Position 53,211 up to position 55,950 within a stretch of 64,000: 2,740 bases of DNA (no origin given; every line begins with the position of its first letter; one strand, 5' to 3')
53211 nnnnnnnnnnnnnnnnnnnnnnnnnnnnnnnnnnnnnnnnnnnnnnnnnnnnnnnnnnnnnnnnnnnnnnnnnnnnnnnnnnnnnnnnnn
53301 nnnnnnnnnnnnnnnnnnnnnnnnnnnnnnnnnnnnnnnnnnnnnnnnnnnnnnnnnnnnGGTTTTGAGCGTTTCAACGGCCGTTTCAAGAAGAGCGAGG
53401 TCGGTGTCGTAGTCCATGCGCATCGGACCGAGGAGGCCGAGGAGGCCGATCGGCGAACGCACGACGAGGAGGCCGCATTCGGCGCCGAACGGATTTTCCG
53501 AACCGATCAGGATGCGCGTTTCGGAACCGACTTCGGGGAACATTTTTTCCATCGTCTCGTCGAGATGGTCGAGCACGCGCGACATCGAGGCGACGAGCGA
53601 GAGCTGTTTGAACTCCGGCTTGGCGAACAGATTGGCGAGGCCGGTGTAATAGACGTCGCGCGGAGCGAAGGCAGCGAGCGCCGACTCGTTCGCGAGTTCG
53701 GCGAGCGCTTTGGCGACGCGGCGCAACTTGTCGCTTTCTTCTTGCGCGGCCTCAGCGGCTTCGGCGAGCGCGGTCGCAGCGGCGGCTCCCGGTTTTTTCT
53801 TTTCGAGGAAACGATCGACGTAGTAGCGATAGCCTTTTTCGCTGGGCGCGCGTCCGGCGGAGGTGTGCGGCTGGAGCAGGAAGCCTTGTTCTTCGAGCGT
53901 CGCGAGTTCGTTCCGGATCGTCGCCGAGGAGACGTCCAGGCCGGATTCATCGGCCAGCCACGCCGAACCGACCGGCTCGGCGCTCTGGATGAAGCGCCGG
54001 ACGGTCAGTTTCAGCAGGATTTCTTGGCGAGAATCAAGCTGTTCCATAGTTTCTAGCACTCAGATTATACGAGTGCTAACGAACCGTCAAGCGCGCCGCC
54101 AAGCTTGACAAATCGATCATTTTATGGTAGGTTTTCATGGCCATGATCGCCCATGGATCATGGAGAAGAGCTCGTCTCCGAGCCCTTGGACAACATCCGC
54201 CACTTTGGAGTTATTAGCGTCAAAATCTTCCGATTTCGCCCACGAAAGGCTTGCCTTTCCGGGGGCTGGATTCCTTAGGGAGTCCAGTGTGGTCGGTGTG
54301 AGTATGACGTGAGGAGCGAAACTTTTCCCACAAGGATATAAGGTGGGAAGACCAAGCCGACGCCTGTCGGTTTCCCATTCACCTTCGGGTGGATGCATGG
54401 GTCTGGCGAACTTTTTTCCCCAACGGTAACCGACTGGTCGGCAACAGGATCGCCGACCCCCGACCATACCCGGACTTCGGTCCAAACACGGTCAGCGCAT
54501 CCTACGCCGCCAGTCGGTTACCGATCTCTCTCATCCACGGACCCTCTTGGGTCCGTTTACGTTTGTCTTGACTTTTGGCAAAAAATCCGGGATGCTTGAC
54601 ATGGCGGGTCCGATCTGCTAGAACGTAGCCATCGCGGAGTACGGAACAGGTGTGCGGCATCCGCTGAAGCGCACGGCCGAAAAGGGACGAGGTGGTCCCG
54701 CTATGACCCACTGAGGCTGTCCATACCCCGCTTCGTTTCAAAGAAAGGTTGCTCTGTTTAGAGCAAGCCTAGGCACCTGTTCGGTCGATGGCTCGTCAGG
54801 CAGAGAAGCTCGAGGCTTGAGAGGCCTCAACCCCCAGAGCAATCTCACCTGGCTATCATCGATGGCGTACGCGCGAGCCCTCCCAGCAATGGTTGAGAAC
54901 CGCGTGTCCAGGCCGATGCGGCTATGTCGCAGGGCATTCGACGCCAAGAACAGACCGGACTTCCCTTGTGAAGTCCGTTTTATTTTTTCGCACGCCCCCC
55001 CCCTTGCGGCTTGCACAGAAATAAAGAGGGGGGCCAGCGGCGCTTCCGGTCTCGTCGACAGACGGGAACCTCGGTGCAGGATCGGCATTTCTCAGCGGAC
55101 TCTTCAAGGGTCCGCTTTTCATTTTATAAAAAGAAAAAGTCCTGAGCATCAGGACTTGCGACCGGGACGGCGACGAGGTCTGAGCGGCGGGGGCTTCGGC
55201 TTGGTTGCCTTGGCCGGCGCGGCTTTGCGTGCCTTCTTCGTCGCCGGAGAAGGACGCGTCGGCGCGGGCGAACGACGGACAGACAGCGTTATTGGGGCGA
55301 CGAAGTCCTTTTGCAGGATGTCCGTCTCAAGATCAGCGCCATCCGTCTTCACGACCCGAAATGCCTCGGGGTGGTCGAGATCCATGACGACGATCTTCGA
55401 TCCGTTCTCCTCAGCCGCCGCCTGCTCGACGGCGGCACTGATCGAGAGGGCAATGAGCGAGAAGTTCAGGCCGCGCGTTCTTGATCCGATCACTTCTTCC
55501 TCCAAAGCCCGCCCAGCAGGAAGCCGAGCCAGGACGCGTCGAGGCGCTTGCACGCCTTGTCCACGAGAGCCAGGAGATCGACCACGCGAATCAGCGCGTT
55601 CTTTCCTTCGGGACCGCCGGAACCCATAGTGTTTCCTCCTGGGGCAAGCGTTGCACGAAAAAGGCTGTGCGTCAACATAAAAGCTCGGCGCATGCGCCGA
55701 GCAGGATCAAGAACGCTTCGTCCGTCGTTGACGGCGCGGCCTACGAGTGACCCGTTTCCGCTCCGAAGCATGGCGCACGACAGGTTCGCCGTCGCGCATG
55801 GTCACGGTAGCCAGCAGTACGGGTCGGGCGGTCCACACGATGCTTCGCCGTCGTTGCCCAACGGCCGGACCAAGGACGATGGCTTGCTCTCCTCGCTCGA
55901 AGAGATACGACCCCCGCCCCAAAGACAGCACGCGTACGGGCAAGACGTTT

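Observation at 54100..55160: ~1-kb protein-free region with two promoter-to-terminator units: candidate structured ncRNAs of unknown class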

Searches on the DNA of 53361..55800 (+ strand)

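Call 4: search_rna_families(source=window, start=53900, end=55800, threshold=evalue, max_evalue=10, show_alignments=3)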
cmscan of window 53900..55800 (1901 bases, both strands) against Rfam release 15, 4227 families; matches with E-value up to 10: 2.
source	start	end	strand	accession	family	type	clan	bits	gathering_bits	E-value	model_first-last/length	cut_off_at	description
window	54990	55037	-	RF00502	TCV_Pr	Cis-reg;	-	16.7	40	6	1-34/34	no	Turnip crinkle virus (TCV) core promoter hairpin (Pr)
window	54678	54764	-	RF02972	engA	Cis-reg;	-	16.2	46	3.6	1-101/101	no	engA RNA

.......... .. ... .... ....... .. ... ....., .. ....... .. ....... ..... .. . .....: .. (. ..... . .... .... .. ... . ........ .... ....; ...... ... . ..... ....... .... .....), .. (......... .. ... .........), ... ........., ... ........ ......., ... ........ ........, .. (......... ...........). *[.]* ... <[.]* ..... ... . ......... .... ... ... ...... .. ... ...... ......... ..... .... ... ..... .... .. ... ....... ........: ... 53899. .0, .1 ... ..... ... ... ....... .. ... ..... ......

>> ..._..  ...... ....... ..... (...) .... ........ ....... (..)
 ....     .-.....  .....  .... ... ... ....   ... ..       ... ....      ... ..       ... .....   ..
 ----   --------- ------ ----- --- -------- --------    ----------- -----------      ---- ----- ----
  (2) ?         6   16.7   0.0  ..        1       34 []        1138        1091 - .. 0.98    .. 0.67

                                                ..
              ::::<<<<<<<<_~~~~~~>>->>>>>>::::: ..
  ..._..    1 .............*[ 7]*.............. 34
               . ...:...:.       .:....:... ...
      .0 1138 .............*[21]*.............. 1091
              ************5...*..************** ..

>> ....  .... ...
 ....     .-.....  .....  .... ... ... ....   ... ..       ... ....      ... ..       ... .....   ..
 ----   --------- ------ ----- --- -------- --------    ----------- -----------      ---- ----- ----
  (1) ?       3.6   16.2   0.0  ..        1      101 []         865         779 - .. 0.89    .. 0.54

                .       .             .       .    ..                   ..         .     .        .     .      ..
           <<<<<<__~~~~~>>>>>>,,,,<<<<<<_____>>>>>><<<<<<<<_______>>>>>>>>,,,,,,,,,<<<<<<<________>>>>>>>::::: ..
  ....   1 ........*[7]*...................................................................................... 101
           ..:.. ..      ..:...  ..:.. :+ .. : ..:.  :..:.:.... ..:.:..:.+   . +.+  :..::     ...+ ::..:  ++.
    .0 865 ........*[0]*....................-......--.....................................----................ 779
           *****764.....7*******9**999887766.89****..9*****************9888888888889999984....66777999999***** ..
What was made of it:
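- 54140..54566 (+): Unit 1 predicted transcript, about 430 nt. The start is inferred, not mapped. It is hairpin-rich and lineage-specific apart from its 3' domain. No Rfam match (call 4).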

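Call 58: build_rna_model(alignment_id=A4, structure=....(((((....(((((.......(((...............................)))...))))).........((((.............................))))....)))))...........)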
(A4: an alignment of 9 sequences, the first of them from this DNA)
Model R1 built from alignment A4 (9 sequences, 136 columns); structure: as given.
model positions 97; base pairs 17; branch points 1; effective number of sequences 2.3; information 0.591 bits per position. Calibrated on 0.2 Mb of random sequence (short: E-values are rough).
structure used (alignment columns):
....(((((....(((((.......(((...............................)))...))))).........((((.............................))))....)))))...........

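Call 59: search_with_rna_model(model_id=R1, sources=[window, L001, L002, L003, L004, L005, L006, L007, L008, L009, L010, L011, L012, L062, L063, L064, L065, L066, L067, L068, L069, L070, L071, L072, L073, L074, L075], max_evalue=10)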
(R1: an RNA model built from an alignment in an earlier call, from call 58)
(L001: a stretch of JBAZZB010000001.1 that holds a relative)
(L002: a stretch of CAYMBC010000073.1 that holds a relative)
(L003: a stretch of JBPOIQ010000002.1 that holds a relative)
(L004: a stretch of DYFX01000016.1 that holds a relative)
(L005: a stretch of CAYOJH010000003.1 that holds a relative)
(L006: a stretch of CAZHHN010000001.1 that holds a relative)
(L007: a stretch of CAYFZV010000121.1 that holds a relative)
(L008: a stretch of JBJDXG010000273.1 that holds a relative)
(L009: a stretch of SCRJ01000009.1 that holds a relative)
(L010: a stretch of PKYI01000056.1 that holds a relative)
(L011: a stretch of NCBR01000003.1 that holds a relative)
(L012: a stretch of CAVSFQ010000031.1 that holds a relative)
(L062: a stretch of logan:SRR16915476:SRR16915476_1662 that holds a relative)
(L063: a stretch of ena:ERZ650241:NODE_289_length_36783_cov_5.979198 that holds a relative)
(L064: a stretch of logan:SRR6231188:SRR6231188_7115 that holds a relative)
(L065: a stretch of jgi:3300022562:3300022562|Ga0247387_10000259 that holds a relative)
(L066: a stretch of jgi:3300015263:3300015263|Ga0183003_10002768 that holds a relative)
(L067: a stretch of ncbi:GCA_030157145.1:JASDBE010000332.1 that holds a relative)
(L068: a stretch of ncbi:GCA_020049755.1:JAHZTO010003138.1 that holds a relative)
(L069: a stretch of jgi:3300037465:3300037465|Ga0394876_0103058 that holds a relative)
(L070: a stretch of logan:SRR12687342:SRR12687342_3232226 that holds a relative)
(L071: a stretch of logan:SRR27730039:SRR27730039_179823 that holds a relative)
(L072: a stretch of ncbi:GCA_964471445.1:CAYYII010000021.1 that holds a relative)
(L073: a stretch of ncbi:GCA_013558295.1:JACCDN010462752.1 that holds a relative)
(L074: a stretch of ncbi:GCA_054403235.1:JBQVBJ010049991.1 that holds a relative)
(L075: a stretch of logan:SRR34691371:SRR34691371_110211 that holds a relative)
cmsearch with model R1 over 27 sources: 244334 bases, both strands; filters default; matches with E-value up to 10: 14.
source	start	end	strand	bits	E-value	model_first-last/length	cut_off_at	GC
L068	3949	4066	-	94.6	5.2e-19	1-97/97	no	0.62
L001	5061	5177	-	94.6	5.4e-19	1-97/97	no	0.63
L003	5191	5308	-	93.9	7.8e-19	1-97/97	no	0.64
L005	5730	5824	-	93.4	1e-18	1-97/97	no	0.6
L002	2229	2337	-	80.2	1.1e-15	1-97/97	no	0.65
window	54860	54953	+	76.6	7.1e-15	1-97/97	no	0.64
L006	5193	5273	-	67.3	9.7e-13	1-97/97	no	0.63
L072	3457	3569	-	61.9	1.6e-11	1-97/97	no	0.63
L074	3086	3166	-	52.2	2.7e-09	1-97/97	no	0.64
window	38296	38374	-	18.1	0.17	1-97/97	no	0.66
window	37019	37123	+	17.9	0.19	1-97/97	no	0.65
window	59225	59299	+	12.7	2.9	1-97/97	no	0.49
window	35932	35991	+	12.5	3.4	1-97/97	no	0.73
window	4017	4088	-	12.4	3.4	1-97/97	no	0.67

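Call 64: search_with_rna_model(model_id=R1, sources=[L076, L077, L078, L079], max_evalue=10, show_alignments=2)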
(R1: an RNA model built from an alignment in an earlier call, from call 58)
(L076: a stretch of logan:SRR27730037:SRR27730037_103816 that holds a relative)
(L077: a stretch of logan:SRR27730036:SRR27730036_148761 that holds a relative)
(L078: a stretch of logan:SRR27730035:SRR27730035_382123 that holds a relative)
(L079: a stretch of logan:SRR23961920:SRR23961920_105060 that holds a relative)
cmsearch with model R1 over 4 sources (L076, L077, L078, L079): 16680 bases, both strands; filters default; matches with E-value up to 10: 0.
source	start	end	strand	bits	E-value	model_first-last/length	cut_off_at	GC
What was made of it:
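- The RNA is missing beside hrcA in several close relatives (calls 59, 64).
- Tried and rejected: It found no second copy in the window and none in 18 other hrcA loci (calls 59, 64).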

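Call 68: search_rna_families(sources=[L071, L076, L072, L005, L074, L002, L006], threshold=evalue, max_evalue=1)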
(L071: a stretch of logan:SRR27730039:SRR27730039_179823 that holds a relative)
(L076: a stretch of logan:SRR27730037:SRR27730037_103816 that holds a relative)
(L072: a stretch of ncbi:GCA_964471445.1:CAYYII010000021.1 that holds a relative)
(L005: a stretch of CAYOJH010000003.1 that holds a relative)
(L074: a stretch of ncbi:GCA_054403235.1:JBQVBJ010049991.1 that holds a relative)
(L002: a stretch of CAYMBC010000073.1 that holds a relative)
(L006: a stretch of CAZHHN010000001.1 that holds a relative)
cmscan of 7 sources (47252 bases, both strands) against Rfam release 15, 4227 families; matches with E-value up to 1: 5.
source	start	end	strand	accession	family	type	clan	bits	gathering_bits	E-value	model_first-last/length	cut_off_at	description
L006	1447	1521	-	RF00005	tRNA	Gene; tRNA;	CL00001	60.1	29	1.2e-10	1-71/71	no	tRNA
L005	1437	1512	-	RF00005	tRNA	Gene; tRNA;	CL00001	58.1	29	4.3e-10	1-71/71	no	tRNA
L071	2788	2841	+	RF00974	mir-607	Gene; miRNA;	-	27.5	94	0.57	1-91/91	no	mir-607 microRNA precursor family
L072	3335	3452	-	RF00599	SNORA77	Gene; snRNA; snoRNA; HACA-box;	-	26.1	42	0.23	1-125/125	no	Small nucleolar RNA SNORA77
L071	3820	3892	-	RF01667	rox1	Cis-reg;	-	25.5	58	0.48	1-59/59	no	Drosophila rox1 ncRNA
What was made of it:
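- On Bacterial RNase P RNA (Rfam RF00010/RF00011): No hit at E<=10 on 53900-55800 (call 4) or at E<=1 on 7 homologous loci (call 68).
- On SRP RNA: No Rfam SRP hit at permissive thresholds (calls 4, 68).
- On C-rich-motif base-pairing sRNAs (RsaE/RoxS type): No Rfam RsaE hit (calls 4, 68).
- Closest known: C-rich-motif regulatory sRNAs of Firmicutes. Different: There is no sequence or Rfam similarity (calls 4, 68).
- No riboswitch family matches (calls 4, 68). HEARO and other such Rfam families are negative (calls 4, 68).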

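Call 80: search_dna_similar(query=window:54100-55160:+, collection=phages, mode=distant, max_evalue=0.001)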
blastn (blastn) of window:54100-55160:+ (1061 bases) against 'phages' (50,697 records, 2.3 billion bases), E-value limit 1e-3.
No match.
